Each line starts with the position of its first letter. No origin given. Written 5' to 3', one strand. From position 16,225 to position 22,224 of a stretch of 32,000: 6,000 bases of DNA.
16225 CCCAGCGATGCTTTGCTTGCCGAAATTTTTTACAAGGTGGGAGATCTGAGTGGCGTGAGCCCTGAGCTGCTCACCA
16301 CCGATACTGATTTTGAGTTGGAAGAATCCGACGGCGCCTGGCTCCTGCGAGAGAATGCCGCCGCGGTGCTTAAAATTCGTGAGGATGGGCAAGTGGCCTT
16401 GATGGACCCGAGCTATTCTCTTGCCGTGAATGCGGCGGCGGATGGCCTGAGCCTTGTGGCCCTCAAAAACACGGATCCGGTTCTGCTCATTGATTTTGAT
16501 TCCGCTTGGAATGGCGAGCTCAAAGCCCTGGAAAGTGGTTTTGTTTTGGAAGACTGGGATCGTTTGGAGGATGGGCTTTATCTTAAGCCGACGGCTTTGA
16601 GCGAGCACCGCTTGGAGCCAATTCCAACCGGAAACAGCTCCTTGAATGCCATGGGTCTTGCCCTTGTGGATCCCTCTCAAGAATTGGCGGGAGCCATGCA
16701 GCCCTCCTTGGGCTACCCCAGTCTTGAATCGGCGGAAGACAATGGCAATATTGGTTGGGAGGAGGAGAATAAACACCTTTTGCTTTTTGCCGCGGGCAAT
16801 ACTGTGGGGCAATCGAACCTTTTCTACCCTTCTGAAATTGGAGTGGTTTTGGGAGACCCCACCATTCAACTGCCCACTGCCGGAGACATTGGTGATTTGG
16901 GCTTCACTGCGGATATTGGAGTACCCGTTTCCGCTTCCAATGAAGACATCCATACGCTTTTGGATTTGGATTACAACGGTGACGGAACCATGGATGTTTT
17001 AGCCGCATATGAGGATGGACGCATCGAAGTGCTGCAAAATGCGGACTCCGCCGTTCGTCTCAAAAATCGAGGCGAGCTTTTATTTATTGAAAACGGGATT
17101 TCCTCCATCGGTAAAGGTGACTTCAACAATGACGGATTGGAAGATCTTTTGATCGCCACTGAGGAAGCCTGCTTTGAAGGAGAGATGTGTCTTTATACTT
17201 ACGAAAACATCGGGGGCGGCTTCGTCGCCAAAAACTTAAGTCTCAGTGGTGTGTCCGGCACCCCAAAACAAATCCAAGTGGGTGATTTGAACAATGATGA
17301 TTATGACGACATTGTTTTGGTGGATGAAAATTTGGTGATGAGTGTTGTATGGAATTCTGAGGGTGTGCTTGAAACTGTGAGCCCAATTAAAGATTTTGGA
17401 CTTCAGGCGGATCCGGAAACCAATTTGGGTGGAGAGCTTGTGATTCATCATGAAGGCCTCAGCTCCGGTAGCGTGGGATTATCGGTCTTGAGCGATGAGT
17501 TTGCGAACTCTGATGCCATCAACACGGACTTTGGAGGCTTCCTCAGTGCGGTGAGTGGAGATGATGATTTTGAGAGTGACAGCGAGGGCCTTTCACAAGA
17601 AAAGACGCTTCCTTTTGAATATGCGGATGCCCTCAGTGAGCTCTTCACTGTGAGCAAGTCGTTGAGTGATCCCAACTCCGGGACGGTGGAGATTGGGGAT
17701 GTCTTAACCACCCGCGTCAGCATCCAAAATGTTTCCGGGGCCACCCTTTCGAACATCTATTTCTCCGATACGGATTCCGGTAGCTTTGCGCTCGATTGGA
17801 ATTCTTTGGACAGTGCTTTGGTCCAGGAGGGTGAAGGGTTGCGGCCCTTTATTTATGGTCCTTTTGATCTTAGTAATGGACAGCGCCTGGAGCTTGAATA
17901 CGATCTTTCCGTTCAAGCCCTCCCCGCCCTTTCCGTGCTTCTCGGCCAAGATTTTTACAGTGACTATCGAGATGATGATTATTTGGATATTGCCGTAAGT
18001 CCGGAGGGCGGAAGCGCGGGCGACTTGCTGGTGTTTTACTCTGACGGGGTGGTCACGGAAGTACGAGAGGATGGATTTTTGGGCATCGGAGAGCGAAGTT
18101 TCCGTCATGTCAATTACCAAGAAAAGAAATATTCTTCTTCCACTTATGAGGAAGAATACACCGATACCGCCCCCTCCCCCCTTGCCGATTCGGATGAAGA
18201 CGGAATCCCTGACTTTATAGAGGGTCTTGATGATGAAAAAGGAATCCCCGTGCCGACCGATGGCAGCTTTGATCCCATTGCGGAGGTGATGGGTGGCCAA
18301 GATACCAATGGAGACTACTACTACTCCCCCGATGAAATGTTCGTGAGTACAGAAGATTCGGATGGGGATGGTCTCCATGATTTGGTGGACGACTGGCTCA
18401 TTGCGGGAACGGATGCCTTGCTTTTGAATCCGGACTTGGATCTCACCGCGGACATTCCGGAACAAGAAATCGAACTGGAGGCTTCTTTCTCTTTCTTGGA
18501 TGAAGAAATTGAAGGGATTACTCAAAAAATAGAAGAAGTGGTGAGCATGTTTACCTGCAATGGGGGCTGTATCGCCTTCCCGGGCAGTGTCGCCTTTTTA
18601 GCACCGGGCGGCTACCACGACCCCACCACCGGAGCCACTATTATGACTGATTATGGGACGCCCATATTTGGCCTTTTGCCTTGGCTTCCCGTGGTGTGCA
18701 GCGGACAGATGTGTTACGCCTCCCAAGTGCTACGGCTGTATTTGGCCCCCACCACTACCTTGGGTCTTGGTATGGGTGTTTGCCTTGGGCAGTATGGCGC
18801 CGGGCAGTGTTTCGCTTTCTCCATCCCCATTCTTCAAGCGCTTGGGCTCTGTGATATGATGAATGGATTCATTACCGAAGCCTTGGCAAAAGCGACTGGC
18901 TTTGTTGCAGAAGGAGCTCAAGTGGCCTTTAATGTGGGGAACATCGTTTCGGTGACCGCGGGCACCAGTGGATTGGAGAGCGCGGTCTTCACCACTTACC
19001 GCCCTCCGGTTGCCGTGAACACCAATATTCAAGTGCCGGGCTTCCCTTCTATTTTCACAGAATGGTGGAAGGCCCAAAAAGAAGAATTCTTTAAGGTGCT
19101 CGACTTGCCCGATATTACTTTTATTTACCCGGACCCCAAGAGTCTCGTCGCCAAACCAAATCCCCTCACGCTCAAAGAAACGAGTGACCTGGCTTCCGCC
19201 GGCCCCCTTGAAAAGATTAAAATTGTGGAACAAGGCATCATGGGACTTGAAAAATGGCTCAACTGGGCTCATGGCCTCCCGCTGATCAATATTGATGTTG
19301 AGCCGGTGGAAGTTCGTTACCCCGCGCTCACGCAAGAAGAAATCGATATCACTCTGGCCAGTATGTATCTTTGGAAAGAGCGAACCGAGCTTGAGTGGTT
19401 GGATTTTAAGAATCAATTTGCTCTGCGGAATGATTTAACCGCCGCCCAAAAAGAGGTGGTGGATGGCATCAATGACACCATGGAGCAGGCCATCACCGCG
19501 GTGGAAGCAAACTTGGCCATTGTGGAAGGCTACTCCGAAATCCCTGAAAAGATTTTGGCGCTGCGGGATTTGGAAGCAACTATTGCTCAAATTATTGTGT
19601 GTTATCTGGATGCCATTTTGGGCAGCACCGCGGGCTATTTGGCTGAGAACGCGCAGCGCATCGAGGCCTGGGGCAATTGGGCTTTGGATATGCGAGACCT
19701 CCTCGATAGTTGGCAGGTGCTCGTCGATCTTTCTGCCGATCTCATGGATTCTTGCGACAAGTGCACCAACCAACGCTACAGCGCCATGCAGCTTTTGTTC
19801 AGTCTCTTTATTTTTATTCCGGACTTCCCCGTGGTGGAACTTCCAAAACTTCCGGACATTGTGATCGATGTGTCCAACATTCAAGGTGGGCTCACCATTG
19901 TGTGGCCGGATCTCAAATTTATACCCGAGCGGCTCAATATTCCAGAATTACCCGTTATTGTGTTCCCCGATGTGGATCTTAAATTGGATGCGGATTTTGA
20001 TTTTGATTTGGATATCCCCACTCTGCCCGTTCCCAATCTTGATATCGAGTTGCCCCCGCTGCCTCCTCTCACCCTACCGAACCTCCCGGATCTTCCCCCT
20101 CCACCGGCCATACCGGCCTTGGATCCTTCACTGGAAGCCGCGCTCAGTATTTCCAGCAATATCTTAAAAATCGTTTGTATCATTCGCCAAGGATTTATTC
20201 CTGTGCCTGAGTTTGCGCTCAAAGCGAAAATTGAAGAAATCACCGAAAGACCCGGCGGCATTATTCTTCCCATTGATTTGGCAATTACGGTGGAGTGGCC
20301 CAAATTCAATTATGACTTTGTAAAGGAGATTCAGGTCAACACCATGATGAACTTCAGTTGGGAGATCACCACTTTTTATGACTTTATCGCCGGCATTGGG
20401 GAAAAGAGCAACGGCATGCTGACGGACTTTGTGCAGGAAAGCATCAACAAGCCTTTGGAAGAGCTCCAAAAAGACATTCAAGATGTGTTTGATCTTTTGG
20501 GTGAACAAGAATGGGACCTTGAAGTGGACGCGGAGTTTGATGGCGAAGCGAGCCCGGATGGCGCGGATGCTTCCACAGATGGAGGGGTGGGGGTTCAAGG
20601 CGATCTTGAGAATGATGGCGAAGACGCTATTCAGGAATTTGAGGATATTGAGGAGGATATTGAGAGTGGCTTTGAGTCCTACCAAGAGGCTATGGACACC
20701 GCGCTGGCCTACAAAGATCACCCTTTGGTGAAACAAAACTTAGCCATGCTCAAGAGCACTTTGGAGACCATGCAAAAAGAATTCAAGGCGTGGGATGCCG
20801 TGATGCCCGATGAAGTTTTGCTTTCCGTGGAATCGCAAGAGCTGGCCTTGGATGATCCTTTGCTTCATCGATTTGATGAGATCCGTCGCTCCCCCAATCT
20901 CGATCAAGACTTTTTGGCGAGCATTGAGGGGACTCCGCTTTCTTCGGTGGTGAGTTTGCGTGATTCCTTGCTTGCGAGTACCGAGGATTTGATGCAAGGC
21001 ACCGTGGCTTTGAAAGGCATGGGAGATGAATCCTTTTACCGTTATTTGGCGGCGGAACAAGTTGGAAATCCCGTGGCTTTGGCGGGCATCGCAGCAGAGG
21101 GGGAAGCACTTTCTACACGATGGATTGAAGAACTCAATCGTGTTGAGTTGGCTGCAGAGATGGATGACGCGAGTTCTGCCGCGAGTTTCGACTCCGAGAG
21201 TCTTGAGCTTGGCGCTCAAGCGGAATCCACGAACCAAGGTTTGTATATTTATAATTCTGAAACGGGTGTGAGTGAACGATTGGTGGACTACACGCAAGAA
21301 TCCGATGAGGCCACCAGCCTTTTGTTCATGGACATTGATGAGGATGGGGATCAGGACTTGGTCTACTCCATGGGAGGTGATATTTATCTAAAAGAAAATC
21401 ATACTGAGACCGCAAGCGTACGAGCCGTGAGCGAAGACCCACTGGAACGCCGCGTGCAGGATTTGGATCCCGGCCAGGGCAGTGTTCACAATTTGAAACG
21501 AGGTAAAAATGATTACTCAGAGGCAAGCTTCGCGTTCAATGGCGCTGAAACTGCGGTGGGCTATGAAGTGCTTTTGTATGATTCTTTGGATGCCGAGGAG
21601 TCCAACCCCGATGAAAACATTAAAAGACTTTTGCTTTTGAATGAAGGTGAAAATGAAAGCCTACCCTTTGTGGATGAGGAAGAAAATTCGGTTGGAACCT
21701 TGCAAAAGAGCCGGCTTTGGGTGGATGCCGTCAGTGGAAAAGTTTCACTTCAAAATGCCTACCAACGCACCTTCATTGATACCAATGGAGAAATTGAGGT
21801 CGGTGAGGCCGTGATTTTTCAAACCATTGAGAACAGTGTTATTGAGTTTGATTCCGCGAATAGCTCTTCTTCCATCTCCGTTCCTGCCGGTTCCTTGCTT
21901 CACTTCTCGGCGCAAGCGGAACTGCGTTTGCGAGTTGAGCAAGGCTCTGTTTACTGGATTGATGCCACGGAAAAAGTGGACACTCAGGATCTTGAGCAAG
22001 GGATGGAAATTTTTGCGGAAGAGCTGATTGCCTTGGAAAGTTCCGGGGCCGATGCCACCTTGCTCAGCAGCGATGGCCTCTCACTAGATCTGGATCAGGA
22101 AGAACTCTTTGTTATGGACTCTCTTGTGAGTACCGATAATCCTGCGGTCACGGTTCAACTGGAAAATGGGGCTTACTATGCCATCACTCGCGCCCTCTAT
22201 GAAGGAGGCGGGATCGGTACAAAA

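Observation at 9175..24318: Uninterrupted 15.1-kb ORF encoding a 5047-aa mosaic surface protein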

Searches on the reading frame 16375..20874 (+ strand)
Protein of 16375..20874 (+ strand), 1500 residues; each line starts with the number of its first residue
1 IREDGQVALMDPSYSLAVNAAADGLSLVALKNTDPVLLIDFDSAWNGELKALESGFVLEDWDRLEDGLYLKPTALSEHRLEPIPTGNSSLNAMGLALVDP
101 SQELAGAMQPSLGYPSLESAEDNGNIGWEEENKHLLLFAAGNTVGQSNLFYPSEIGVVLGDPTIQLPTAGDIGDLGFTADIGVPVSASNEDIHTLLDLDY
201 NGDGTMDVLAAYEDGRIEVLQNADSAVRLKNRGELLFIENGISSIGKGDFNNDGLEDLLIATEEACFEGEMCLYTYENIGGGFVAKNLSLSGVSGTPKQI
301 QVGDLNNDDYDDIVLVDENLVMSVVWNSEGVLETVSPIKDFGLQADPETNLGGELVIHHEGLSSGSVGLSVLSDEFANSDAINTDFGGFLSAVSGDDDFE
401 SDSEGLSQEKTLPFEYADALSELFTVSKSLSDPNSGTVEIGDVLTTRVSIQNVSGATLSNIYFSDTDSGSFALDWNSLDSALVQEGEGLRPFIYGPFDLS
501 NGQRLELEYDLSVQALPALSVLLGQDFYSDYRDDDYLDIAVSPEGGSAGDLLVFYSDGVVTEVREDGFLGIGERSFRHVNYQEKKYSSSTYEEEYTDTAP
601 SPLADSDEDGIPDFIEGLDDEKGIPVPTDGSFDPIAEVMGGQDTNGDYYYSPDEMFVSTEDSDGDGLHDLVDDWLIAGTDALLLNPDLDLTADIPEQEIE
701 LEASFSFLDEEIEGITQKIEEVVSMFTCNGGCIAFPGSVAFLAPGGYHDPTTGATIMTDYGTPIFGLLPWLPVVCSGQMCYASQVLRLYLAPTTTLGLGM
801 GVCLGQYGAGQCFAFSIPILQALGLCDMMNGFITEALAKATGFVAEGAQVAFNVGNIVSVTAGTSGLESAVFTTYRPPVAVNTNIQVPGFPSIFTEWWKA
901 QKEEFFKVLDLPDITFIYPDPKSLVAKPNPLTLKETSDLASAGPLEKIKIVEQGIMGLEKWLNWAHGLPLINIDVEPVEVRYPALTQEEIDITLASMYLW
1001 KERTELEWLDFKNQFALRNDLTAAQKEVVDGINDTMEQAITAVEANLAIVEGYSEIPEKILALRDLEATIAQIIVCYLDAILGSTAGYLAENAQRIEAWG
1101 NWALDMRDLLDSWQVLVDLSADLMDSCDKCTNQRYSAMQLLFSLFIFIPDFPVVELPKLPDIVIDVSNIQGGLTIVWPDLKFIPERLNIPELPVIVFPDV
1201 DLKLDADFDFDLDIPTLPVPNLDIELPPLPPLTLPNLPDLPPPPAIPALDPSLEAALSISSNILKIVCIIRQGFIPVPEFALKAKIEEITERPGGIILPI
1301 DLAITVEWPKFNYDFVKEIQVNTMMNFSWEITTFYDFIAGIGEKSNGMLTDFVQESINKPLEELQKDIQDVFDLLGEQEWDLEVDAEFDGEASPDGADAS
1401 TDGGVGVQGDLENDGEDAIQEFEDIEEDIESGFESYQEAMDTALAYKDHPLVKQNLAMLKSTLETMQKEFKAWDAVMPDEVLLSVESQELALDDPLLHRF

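Call 4: search_protein_families(library=pfam, proteins=[window:16375-20874:+], max_evalue=0.01)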
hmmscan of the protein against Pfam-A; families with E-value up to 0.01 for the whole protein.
window:16375-20874:+ (1500 aa): 3 families
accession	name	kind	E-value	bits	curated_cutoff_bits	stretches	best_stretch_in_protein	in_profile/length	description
PF13517.12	FG-GAP_3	-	6.2e-14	52.8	26.9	2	249-314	1-60/61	FG-GAP-like repeat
PF01839.29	FG-GAP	-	0.0017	18.6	22.1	0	243-261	3-21/37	FG-GAP repeat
PF23743.1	Beta-prop_BBS7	-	0.0078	16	27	0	187-262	216-289/299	BBS7 beta-propeller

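Call 9: search_protein_families(library=ncbifam, proteins=[window:16375-20874:+], max_evalue=0.1)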
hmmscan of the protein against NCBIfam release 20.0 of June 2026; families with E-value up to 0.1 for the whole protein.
window:16375-20874:+ (1500 aa): 0 families

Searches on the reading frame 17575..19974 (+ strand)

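Call 23: search_protein_families(library=pfam, proteins=[window:17575-19974:+], max_evalue=10)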
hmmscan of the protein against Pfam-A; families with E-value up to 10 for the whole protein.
window:17575-19974:+ (800 aa): 1 family
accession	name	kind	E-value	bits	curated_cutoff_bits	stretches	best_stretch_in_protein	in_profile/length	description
PF20969.2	MASE11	-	0.48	10.7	27.3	1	390-444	67-120/168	MASE11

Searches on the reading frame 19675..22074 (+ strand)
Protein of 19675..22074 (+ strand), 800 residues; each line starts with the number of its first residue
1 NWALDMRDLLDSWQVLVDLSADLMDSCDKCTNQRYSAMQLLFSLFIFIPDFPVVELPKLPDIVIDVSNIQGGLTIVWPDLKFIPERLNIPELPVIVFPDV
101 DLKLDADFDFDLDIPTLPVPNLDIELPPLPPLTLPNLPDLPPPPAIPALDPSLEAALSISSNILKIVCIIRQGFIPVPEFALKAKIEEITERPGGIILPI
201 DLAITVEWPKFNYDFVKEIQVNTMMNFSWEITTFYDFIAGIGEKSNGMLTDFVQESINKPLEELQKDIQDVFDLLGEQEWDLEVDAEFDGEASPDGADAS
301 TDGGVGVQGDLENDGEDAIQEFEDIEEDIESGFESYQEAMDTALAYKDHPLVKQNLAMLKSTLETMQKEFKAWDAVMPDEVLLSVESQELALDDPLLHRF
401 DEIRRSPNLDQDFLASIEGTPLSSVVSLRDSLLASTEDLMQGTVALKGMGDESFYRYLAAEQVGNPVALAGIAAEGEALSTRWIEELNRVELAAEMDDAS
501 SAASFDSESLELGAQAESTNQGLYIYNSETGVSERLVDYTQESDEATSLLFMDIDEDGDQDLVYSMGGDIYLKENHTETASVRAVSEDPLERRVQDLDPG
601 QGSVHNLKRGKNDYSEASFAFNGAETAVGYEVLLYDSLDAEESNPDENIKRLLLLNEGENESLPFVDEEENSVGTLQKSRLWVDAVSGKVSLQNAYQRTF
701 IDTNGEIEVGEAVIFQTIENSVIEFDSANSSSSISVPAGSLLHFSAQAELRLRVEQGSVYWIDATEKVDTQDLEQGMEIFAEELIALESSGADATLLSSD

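Call 23: search_protein_families(library=pfam, proteins=[window:19675-22074:+], max_evalue=10)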
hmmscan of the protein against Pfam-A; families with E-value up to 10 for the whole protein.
window:19675-22074:+ (800 aa): 2 families
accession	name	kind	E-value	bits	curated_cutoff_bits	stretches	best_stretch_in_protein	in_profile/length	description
PF10106.14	DUF2345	-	0.023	15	30.7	1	728-796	40-108/151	Uncharacterized protein conserved in bacteria (DUF2345)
PF13517.12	FG-GAP_3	-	0.16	13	26.9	1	523-563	20-60/61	FG-GAP-like repeat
